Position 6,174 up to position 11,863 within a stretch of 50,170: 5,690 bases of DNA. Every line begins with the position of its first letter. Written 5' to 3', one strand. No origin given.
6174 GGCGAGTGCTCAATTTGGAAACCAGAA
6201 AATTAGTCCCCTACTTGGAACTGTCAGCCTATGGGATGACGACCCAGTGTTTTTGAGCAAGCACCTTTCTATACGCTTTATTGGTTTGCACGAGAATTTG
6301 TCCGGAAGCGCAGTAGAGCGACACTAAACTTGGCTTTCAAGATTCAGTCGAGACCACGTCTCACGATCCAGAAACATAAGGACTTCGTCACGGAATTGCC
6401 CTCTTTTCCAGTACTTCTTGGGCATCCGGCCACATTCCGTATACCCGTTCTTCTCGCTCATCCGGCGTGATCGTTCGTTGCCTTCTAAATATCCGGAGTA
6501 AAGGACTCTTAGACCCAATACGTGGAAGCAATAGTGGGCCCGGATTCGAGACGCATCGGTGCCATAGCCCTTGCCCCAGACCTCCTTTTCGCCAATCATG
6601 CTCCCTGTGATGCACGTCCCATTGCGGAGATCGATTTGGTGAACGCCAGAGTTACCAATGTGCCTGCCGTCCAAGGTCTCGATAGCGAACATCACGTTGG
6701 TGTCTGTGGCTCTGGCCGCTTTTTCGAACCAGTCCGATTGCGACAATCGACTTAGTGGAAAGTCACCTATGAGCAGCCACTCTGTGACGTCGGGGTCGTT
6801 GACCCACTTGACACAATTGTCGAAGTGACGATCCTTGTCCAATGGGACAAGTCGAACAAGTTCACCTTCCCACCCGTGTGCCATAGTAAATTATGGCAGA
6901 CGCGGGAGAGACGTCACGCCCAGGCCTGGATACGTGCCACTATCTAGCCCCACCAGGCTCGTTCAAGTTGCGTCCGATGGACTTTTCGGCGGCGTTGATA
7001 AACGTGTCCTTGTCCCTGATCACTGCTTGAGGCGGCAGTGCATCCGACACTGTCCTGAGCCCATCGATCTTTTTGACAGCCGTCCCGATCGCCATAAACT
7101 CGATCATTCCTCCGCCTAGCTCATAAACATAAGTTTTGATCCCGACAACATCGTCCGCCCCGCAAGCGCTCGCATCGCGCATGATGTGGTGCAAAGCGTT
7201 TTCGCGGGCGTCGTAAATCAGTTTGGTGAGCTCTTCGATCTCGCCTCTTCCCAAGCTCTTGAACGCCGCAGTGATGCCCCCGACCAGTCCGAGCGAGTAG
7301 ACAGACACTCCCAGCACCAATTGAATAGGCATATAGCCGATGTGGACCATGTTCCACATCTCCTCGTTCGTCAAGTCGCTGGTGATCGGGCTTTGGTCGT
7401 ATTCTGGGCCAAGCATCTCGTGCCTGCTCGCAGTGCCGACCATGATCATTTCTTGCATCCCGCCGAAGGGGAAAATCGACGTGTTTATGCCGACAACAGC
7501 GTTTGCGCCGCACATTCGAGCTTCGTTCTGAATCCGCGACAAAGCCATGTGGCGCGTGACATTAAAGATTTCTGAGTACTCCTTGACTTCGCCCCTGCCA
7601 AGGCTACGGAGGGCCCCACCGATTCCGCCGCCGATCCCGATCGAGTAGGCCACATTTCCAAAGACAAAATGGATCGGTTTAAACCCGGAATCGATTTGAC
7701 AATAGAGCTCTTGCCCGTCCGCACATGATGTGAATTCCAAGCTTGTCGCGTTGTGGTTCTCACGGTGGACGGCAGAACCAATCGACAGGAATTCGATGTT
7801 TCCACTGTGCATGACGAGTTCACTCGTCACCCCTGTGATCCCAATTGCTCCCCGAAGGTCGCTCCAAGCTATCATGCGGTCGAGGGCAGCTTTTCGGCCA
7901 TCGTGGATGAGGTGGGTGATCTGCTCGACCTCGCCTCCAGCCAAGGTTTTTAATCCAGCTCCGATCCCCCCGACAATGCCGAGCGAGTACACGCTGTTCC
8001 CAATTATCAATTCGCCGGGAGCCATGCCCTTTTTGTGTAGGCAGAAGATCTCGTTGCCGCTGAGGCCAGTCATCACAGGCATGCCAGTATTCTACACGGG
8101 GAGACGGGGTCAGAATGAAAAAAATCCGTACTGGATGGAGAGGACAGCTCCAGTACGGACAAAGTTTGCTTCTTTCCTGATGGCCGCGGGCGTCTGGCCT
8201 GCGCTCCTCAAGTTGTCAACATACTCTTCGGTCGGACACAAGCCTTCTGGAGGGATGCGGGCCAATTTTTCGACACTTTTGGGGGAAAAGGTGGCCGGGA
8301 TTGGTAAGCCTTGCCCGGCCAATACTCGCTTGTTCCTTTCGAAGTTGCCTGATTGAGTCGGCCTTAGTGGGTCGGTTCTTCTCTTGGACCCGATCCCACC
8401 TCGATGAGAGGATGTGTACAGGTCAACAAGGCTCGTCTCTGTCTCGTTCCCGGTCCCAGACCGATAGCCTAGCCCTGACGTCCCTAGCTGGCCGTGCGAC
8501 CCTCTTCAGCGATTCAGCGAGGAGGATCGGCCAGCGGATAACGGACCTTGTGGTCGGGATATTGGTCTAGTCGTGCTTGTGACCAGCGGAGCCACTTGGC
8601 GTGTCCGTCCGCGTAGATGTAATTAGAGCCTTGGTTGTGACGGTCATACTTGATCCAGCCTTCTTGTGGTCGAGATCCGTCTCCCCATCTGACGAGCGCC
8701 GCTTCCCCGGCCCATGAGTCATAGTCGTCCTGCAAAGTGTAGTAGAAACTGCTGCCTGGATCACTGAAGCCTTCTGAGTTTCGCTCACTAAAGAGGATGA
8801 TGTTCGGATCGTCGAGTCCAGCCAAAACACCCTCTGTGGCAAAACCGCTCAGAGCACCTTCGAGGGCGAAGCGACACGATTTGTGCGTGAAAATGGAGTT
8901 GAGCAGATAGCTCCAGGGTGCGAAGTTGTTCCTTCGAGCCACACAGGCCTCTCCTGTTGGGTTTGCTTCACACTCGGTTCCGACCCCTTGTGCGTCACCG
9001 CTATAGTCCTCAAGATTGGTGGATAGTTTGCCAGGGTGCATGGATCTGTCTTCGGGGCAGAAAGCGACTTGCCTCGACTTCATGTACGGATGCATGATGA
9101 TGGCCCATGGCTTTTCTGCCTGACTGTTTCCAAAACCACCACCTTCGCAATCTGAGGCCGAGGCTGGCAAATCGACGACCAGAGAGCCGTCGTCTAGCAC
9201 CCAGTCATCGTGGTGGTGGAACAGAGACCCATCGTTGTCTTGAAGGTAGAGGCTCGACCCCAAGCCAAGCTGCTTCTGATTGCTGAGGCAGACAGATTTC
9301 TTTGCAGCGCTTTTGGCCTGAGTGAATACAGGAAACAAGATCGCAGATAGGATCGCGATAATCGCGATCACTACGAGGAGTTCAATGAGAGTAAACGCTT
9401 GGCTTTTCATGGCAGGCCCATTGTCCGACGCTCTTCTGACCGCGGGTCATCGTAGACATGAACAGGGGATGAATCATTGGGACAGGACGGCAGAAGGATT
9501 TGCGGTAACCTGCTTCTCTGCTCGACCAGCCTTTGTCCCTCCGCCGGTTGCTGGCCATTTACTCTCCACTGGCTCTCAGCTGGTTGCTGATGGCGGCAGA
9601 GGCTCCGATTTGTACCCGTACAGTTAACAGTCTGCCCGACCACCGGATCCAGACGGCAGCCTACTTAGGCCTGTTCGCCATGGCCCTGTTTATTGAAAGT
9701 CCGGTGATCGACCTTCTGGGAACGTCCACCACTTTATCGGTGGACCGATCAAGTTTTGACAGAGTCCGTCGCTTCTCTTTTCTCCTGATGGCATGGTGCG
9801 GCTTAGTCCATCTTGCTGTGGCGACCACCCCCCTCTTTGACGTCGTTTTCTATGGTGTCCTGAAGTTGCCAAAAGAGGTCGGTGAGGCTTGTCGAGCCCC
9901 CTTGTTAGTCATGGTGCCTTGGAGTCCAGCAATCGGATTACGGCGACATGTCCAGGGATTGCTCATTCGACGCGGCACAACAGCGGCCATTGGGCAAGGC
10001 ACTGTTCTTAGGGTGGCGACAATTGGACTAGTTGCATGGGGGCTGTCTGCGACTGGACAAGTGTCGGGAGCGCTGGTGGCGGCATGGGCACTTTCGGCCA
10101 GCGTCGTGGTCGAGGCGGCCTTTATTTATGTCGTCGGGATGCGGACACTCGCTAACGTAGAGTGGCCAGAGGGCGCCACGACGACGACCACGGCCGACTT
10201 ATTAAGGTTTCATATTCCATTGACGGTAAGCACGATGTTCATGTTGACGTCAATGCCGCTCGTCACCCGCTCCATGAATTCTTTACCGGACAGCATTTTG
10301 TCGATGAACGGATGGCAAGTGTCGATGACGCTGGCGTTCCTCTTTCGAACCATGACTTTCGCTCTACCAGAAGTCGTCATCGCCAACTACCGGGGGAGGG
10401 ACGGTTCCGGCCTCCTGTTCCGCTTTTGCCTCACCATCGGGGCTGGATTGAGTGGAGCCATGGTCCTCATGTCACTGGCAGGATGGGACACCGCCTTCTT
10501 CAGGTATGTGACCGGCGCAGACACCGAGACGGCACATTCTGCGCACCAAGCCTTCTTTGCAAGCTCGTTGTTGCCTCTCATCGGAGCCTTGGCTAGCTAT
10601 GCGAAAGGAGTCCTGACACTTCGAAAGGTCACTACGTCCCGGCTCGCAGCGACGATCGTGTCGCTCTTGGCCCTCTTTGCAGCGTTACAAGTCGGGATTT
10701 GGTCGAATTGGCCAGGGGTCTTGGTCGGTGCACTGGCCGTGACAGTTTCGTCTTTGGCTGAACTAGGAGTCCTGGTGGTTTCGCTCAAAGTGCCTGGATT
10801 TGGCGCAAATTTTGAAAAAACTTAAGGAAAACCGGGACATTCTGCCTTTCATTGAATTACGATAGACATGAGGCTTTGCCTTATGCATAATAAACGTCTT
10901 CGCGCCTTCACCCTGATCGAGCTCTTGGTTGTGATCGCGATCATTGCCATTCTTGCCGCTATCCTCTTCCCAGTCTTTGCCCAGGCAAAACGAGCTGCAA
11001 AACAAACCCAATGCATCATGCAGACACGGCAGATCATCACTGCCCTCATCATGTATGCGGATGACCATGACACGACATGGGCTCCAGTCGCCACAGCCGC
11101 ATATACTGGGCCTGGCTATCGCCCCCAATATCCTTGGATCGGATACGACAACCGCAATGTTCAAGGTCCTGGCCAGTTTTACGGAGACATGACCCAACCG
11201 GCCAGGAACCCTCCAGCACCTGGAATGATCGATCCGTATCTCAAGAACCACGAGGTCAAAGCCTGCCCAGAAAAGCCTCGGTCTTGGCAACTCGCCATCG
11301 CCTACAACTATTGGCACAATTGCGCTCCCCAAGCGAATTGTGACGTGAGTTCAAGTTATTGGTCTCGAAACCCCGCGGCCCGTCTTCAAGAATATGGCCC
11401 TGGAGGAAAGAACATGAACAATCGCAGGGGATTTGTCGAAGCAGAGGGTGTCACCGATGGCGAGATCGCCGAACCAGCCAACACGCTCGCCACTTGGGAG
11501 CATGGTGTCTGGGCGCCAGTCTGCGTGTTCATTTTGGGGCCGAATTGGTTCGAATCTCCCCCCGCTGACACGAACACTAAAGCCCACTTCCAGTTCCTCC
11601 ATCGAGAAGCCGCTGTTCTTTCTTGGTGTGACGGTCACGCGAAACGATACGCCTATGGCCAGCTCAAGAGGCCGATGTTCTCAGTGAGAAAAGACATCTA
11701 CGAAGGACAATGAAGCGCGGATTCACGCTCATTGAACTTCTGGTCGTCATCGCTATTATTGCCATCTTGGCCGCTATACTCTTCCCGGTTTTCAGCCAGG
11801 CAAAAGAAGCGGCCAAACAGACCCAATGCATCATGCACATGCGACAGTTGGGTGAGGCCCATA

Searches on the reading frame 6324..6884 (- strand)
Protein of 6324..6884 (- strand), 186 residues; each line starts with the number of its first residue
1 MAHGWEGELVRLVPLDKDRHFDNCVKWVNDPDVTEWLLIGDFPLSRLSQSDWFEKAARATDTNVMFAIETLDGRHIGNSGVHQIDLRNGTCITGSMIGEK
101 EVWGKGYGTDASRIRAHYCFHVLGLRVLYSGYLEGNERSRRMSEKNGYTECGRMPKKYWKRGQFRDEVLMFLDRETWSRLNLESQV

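Call 29: search_protein_families(library=pfam, proteins=[window:6324-6884:-], max_evalue=0.001)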
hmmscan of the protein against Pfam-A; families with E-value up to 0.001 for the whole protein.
window:6324-6884:- (186 aa): 2 families
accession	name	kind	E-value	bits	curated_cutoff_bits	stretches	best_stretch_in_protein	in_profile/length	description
PF13302.13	Acetyltransf_3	-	1.2e-22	81.6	25.4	1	11-149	3-138/138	Acetyltransferase (GNAT) domain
PF13523.12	Acetyltransf_8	-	0.00085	19.4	27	0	17-151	2-140/145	Acetyltransferase (GNAT) domain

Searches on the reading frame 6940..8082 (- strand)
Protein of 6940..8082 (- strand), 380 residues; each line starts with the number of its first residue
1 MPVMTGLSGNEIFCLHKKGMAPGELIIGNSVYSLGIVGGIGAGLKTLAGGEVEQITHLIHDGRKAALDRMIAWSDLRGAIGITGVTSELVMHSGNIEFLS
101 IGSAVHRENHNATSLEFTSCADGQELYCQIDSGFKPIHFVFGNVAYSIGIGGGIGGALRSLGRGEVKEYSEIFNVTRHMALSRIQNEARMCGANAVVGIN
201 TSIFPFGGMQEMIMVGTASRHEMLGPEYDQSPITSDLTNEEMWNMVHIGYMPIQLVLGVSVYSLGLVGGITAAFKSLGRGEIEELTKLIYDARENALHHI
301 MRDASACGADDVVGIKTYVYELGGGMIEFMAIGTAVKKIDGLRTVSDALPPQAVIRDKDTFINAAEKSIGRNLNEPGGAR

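Call 29: search_protein_families(library=pfam, proteins=[window:6940-8082:-], max_evalue=0.001)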
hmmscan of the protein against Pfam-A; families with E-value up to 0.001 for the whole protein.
window:6940-8082:- (380 aa): 2 families
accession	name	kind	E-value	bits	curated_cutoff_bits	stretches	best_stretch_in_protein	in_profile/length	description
PF01906.23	YbjQ_1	-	3.4e-41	140.5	23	3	254-337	19-102/103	Putative heavy-metal-binding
PF23025.1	YbjQ_2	-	8.8e-05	23.2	29.1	0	279-336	43-99/103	C2 domain-containing protein 5, YbjQ-like domain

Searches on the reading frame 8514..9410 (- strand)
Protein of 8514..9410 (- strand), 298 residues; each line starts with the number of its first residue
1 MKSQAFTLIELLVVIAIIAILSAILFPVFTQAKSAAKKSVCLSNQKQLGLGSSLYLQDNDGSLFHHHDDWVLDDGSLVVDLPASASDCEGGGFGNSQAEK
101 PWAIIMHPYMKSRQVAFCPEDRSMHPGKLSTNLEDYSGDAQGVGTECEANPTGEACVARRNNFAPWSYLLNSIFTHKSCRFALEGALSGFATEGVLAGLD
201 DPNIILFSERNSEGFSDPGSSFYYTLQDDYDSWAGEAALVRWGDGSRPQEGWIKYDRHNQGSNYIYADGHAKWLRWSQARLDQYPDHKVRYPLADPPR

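Call 29: search_protein_families(library=pfam, proteins=[window:8514-9410:-], max_evalue=0.001)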
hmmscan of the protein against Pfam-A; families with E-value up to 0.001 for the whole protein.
window:8514-9410:- (298 aa): 1 family
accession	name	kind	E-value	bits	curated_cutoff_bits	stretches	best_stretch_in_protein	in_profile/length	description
PF07963.17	N_methyl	-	1.4e-07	31.2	21.2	1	2-26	3-27/27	Prokaryotic N-terminal methylation motif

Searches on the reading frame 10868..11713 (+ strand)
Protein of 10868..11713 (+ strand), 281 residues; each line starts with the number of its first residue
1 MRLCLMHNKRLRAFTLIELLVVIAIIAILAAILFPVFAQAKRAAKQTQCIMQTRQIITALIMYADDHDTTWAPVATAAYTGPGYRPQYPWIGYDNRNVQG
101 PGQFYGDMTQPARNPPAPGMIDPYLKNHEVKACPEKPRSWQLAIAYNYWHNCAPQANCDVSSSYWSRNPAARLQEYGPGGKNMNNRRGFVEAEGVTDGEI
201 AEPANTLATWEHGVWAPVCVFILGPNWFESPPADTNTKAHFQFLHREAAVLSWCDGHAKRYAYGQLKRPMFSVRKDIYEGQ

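Call 30: search_protein_families(library=pfam, proteins=[window:10868-11713:+], max_evalue=0.001)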
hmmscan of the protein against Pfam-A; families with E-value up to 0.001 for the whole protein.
window:10868-11713:+ (281 aa): 1 family
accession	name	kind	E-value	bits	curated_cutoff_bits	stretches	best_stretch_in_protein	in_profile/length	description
PF07963.17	N_methyl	-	5e-08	32.6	21.2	1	9-34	2-27/27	Prokaryotic N-terminal methylation motif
